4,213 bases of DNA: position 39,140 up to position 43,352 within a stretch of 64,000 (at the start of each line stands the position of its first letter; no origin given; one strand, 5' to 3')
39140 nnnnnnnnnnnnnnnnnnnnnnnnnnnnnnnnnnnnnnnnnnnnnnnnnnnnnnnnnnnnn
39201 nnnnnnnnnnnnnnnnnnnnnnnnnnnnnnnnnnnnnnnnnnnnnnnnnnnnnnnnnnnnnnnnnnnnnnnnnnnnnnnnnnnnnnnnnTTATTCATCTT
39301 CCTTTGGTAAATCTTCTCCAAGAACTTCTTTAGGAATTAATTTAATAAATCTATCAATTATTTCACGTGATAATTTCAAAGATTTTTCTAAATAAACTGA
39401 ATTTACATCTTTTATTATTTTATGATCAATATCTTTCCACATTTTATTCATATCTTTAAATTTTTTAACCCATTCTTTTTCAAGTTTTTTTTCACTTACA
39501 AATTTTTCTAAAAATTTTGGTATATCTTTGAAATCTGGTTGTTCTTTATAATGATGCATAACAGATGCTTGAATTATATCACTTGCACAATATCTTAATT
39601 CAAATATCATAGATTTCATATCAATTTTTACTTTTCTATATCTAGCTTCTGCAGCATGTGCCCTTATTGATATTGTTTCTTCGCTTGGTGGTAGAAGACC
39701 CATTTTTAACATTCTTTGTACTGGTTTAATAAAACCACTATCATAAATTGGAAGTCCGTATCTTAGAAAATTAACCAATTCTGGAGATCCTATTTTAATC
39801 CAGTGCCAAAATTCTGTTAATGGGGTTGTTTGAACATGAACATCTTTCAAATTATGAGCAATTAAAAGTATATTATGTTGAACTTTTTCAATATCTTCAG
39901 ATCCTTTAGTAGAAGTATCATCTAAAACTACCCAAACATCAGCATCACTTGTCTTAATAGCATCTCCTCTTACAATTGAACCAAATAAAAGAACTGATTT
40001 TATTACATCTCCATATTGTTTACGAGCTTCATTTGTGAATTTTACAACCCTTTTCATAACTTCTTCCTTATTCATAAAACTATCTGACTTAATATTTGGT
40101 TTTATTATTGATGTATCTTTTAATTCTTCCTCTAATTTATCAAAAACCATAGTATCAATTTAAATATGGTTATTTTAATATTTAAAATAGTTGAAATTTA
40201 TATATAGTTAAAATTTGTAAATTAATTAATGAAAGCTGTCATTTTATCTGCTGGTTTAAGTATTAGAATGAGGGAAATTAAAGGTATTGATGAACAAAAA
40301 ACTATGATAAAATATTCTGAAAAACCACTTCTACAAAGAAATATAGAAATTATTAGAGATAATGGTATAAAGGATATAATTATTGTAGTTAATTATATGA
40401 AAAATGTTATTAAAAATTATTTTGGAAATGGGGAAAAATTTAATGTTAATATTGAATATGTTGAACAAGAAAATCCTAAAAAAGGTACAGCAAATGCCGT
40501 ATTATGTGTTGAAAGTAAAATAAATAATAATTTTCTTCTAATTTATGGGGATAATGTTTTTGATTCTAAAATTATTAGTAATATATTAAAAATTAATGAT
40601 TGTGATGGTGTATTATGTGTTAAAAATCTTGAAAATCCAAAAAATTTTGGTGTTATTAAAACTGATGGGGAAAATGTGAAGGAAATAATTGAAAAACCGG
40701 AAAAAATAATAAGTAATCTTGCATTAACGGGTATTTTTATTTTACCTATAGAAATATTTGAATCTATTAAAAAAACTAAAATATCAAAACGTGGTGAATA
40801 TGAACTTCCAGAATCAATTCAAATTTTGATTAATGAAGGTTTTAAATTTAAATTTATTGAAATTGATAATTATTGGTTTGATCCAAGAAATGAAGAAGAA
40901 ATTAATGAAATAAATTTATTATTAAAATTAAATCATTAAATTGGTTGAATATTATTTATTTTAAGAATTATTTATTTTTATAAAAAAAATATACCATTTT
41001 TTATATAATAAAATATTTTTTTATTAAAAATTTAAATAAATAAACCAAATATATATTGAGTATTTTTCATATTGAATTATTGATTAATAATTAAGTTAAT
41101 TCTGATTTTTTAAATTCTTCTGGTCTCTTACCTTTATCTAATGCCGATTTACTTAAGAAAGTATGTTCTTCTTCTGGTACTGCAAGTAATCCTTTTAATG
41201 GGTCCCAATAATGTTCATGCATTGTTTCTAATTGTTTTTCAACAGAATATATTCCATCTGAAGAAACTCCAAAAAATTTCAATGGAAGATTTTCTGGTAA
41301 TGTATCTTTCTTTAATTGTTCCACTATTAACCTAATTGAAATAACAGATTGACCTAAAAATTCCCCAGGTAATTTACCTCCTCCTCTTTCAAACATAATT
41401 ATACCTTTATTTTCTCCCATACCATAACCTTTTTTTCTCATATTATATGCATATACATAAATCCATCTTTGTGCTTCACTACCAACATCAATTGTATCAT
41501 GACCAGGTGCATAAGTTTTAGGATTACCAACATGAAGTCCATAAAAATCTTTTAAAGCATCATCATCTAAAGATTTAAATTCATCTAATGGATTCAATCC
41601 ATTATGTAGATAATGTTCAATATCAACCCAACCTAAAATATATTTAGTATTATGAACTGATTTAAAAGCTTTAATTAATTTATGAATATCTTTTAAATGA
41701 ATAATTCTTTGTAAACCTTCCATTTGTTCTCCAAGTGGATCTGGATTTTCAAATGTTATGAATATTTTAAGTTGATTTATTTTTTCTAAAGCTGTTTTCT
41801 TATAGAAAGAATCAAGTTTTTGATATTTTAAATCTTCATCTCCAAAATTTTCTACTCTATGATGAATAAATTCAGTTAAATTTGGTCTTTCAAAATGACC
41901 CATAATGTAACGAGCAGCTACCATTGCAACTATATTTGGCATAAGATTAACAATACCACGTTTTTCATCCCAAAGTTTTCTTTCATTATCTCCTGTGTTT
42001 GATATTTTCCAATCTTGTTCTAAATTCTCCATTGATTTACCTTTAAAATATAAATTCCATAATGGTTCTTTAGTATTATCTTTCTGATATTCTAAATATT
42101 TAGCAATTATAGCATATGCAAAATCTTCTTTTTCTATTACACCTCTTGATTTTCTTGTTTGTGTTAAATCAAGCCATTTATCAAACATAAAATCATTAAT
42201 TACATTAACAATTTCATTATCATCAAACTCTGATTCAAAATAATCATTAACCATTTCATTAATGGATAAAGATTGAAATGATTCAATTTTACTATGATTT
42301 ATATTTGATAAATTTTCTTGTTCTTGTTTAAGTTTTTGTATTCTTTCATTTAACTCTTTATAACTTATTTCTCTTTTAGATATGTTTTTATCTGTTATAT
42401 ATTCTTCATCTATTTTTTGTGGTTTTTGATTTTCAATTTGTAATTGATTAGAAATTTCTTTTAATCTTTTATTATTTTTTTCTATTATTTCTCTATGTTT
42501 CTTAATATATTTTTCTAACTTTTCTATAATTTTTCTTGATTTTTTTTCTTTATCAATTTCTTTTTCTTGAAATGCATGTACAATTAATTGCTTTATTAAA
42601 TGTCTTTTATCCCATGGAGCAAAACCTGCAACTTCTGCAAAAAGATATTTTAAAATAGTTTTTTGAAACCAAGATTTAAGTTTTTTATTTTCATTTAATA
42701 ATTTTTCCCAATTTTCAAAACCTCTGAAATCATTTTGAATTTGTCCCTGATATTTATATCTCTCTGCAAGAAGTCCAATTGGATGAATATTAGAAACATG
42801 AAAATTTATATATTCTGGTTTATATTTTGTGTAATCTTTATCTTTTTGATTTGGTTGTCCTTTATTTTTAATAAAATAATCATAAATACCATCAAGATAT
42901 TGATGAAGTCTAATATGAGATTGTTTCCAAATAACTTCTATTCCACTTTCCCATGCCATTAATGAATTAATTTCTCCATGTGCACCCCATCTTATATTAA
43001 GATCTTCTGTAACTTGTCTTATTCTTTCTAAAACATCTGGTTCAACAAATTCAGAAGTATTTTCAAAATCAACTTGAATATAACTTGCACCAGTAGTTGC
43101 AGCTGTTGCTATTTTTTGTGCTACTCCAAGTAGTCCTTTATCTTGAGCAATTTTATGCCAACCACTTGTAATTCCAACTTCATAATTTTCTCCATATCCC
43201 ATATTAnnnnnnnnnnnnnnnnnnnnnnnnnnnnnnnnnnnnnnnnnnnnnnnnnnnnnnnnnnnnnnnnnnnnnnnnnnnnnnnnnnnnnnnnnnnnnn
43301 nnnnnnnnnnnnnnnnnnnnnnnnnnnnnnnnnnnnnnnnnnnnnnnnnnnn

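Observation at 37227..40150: Tandem paralogous Pol-beta-type nucleotidyltransferases with long helical tails, adjacent to a variant metallophosphoesterase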

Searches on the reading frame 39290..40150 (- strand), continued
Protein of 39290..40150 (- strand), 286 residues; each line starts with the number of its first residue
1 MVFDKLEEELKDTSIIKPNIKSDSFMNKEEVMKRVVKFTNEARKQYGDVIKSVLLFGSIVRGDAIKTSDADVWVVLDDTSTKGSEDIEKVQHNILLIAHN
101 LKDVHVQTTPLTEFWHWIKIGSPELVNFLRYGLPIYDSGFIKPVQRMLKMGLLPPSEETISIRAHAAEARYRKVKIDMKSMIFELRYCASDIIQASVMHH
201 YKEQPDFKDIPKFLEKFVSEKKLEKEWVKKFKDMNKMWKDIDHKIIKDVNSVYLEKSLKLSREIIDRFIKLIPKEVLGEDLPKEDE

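Call 77: find_encoding_contigs(protein=P0324, flank=8000, max_places=1)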
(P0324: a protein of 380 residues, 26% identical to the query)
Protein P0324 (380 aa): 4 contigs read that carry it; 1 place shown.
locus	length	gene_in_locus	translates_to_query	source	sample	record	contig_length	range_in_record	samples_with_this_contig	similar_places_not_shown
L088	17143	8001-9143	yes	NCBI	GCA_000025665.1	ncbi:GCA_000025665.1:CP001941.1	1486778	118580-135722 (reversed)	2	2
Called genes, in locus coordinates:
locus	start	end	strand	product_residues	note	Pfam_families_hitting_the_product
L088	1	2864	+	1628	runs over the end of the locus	PF05048:NosD, PF13229:Beta_helix, PF05048:NosD, PF13229:Beta_helix, PF05048:NosD, PF13229:Beta_helix, PF00041:fn3, PF00041:fn3, +5 more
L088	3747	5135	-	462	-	PF01637:ATPase_2, PF13173:AAA_14, PF13401:AAA_22 (weak), PF13635:DUF4143 (weak), PF03008:DUF234, PF04471:Mrr_cat (weak)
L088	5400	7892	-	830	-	PF18884:TSP3_bac (weak)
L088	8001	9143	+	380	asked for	PF01909:NTP_transf_2, PF18765:Polbeta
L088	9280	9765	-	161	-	PF11848:DUF3368, PF17146:PIN_6, PF08745:PIN_5 (weak)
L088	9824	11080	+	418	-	PF00330:Aconitase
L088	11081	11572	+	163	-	PF00694:Aconitase_C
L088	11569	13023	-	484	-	PF11495:TrmB_EBD_N, PF13091:PLDc_2, PF00614:PLDc (weak), PF13091:PLDc_2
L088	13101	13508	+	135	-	PF01325:Fe_dep_repress, PF02742:Fe_dep_repr_C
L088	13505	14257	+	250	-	PF02463:SMC_N (weak), PF00005:ABC_tran, PF13304:AAA_21 (faint)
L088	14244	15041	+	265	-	PF00950:ABC-3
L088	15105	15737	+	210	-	PF00227:Proteasome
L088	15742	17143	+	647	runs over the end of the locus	PF17214:KH_TffA, PF00753:Lactamase_B, PF12706:Lactamase_B_2 (weak), PF16661:Lactamase_B_6, PF23023:Anti-Pycsar_Apyc1 (weak), PF10996:Beta-Casp, PF07521:RMMBL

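Call 87: find_related_loci(query=A1, collection=viral_contigs, flank=5000)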
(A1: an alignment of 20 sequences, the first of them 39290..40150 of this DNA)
Query A1 (286 aa) in viral_contigs; peptide patterns used: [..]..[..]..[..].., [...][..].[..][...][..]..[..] (x = any residue, [..] = any of these).
42 stretches matched a pattern, but none encodes a relative of the query by tblastn (E <= 1e-3).

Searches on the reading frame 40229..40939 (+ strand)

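Call 4: search_protein_families(library=pfam, proteins=[window:40229-40939:+], max_evalue=0.1)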
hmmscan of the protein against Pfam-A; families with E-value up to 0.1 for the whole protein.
window:40229-40939:+ (236 aa): 3 families
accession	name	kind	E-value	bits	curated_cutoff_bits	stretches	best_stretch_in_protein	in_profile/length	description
PF00483.29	NTP_transferase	-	2.2e-30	106.5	21.2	1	2-218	1-228/245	Nucleotidyl transferase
PF12804.13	NTP_transf_3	-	9.7e-11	42.5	27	1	3-126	1-117/160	MobA-like NTP transferase domain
PF03657.19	UPF0113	-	0.025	15.3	23.8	1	99-170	7-70/73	UPF0113 PUA domain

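Call 5: search_protein_families(library=ncbifam, proteins=[window:40229-40939:+], max_evalue=0.1)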
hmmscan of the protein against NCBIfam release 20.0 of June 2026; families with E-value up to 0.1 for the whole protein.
window:40229-40939:+ (236 aa): 33 families (the best 25 are shown)
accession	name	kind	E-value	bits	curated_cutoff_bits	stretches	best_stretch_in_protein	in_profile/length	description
TIGR03992.1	Arch_glmU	subfamily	3.5e-57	194.1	292.1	1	1-218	1-213/393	bifunctional sugar-1-phosphate nucleotidylyltransferase/acetyltransferase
TIGR01208.1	rmlA_long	equivalog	1.2e-46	159.2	320.25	1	2-232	1-234/353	glucose-1-phosphate thymidylyltransferase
NF041313.1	UDPGP_AglF_Halo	equivalog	8.6e-43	146.4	400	1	1-229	1-231/234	UTP--glucose-1-phosphate uridylyltransferase AglF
NF041173.1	Sug_nt_acttase_Thmprot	equivalog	1.9e-38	132.5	600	1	1-229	1-224/405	bifunctional sugar-1-phosphate nucleotidylyltransferase/acetyltransferase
NF052502.1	man1P_GTase_Rv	exception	9.3e-24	83.9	440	1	2-218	2-216/352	mannose-1-phosphate guanylyltransferase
TIGR01207.1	rmlA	equivalog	2.1e-23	82.8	360.65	1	2-219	1-223/286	glucose-1-phosphate thymidylyltransferase RfbA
TIGR01099.1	galU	equivalog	1.6e-21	77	326.8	2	73-204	94-238/261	UTP--glucose-1-phosphate uridylyltransferase GalU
NF041135.1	IPPtranDIPPsyn_Thcocales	equivalog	3.2e-21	75.8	580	1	1-230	1-215/419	bifunctional L-myo-inositol-1-phosphate cytidylyltransferase/CDP-L-myo-inositol myo-inositolphosphotransferase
NF049965.1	GlMnHpPGnyltfHddC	equivalog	3.6e-18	66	300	1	1-184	1-179/221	D-glycero-D-manno-heptose 1-phosphate guanosyltransferase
TIGR01173.1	glmU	equivalog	1.1e-17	64.1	366.85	1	1-214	1-216/452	bifunctional UDP-N-acetylglucosamine diphosphorylase/glucosamine-1-phosphate N-acetyltransferase GlmU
TIGR02623.1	G1P_cyt_trans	equivalog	2.3e-17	63.3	300.25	2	1-69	1-68/255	glucose-1-phosphate cytidylyltransferase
NF045761.1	NAMPUrTaseMurU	equivalog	4.5e-17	62.7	250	1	1-185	1-186/226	N-acetylmuramate alpha-1-phosphate uridylyltransferase MurU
NF012024.0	PRK15480.1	equivalog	1e-16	61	588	1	2-204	5-211/292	glucose-1-phosphate thymidylyltransferase RfbA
NF010934.1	PRK14354.1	equivalog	2.4e-14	52.7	450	1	3-214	2-216/447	bifunctional UDP-N-acetylglucosamine diphosphorylase/glucosamine-1-phosphate N-acetyltransferase GlmU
NF010933.0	PRK14353.1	equivalog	4.8e-13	48.5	505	1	2-213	7-222/453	bifunctional UDP-N-acetylglucosamine diphosphorylase/glucosamine-1-phosphate N-acetyltransferase GlmU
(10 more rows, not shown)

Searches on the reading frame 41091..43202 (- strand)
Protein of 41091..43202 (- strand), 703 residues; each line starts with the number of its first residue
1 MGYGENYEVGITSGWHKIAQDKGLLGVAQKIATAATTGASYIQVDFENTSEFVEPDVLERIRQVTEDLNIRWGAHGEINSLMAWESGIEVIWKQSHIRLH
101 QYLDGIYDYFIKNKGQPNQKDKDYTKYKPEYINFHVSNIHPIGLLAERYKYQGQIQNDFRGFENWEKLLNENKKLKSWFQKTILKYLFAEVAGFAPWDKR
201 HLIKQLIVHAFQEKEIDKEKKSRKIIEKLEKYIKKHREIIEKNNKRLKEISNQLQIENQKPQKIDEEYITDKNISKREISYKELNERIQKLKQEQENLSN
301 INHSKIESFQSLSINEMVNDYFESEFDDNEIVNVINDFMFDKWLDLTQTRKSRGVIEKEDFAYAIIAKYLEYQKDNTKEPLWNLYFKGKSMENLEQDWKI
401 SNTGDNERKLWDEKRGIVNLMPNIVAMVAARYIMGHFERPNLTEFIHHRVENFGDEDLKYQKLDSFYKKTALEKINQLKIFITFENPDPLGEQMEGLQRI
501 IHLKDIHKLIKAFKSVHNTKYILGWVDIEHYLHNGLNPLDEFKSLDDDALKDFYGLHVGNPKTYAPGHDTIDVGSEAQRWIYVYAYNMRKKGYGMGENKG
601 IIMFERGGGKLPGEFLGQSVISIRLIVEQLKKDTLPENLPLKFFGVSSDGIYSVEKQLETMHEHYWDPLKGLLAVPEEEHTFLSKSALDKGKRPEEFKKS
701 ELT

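Call 4: search_protein_families(library=pfam, proteins=[window:41091-43202:-], max_evalue=0.1)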
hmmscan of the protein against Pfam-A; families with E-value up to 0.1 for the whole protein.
window:41091-43202:- (703 aa): 0 families

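Call 5: search_protein_families(library=ncbifam, proteins=[window:41091-43202:-], max_evalue=0.1)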
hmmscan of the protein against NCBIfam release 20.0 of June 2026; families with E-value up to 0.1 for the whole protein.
window:41091-43202:- (703 aa): 2 families
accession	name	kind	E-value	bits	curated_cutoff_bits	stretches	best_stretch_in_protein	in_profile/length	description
TIGR02169.1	SMC_prok_A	equivalog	0.0081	13.9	729.4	1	214-312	886-985/1165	chromosome segregation protein SMC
NF004433.0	PRK05771.3-2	equivalog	0.066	11.5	1173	1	227-327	44-148/701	V-type ATP synthase subunit I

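Call 18: search_solved_structures(query=window:41091-43202:-, max_evalue=1)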
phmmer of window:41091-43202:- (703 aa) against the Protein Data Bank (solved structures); distinct sequences matched with E-value up to 1: 0.

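Call 32: search_protein_families(library=padloc, proteins=[window:41091-43202:-], max_evalue=0.01)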
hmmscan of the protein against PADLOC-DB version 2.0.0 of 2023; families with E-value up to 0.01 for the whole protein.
window:41091-43202:- (703 aa): 0 families

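Call 33: search_protein_families(library=phrogs, proteins=[window:41091-43202:-], max_evalue=0.01)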
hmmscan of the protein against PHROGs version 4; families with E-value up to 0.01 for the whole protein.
window:41091-43202:- (703 aa): 1 family
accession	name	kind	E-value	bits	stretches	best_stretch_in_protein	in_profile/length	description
phrog_2505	-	unknown function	0.004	18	0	465-493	8-35/56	-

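Call 37: find_homologous_proteins(query=window:41091-43202:-, max_evalue=0.001)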
Query window:41091-43202:- (703 aa): 27 proteins with E <= 0.001 among 8000 candidates.
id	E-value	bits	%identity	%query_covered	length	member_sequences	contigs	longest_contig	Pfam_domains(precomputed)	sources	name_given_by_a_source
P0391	0.0e+0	1602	100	100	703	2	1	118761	-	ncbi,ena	-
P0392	4.8e-222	757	58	53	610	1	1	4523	-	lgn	-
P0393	1.8e-215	736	57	51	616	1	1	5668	-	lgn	-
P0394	1.2e-213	730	56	53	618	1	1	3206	-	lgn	-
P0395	6.0e-212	724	57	51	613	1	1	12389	-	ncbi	-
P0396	5.9e-209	714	52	57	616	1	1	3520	-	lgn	-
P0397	4.9e-207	708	55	53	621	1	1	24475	-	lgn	-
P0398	1.0e-206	707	55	54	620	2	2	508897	-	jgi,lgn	jgi:hypothetical protein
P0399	1.4e-206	706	54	53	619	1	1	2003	-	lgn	-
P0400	1.6e-205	703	55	53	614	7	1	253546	-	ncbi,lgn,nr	ncbi:MAG: hypothetical protein HY833_01825 [Candidatus Aenigmarchaeota archaeon]|nr:hypothetical pro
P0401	2.4e-205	702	54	53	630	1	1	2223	-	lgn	-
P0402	3.8e-205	701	55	51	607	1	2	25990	-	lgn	-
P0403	1.1e-204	700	53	57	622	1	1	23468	-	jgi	-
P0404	6.1e-204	697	55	53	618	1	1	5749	-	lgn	-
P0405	4.7e-202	691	54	50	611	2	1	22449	-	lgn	-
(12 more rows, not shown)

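Call 54: predict_structure(alignment_id=A4)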
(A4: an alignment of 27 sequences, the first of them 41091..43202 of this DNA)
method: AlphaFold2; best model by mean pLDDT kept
length: 703 residues; sequences in the alignment: 27
mean_pLDDT: 76.9   pTM: 0.78
mean pLDDT of the five models: 76.9, 75.9, 73.4, 73.3, 71.2
residues with pLDDT >= 90: 241; 70-90: 227; 50-70: 156; < 50: 79
segments of 3 or more residues with pLDDT < 50: 1-4, 17-20, 22-24, 262-277, 608-610, 665-688, 690-703
pLDDT, mean of each block of 10 residues (from residue 1): 66 60 58 72 76 73 85 78 89 93 91 74 87 86 69 88 95 95 87 73 73 62 68 69 76 73 46 49 77 77 54 59 57 83 87 89 96 96 95 83 64 85 94 97 87 58 85 96 87 63 95 95 94 90 94 91 65 87 96 90 71 71 91 92 70 51 49 36 44 42 36
secondary structure, 60 per line:
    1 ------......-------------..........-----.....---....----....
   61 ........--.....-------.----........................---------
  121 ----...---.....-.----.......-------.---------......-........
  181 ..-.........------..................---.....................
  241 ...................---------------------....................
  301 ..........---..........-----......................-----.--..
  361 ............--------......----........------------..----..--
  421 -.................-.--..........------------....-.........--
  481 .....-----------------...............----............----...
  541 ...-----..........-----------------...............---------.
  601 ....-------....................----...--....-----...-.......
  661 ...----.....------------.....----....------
elements in order (helices of 4 or more, strands of 3 or more residues): E7-12 H26-35 E41-45 H49-52 H57-68 E71-75 H89-111 E131-135 H142-148 H166-171 H173-182 H184-192 H199-216 H220-259 H281-310 H314-323 H329-350 H359-372 H381-386 H391-398 H422-438 H443-452 H465-468 H471-478 E481-485 H503-517 E522-527 H528-533 H538-543 H549-552 E553-558 H576-590 E600-604 H612-631 H641-644 H654-663 H668-672 H685-689 H694-697
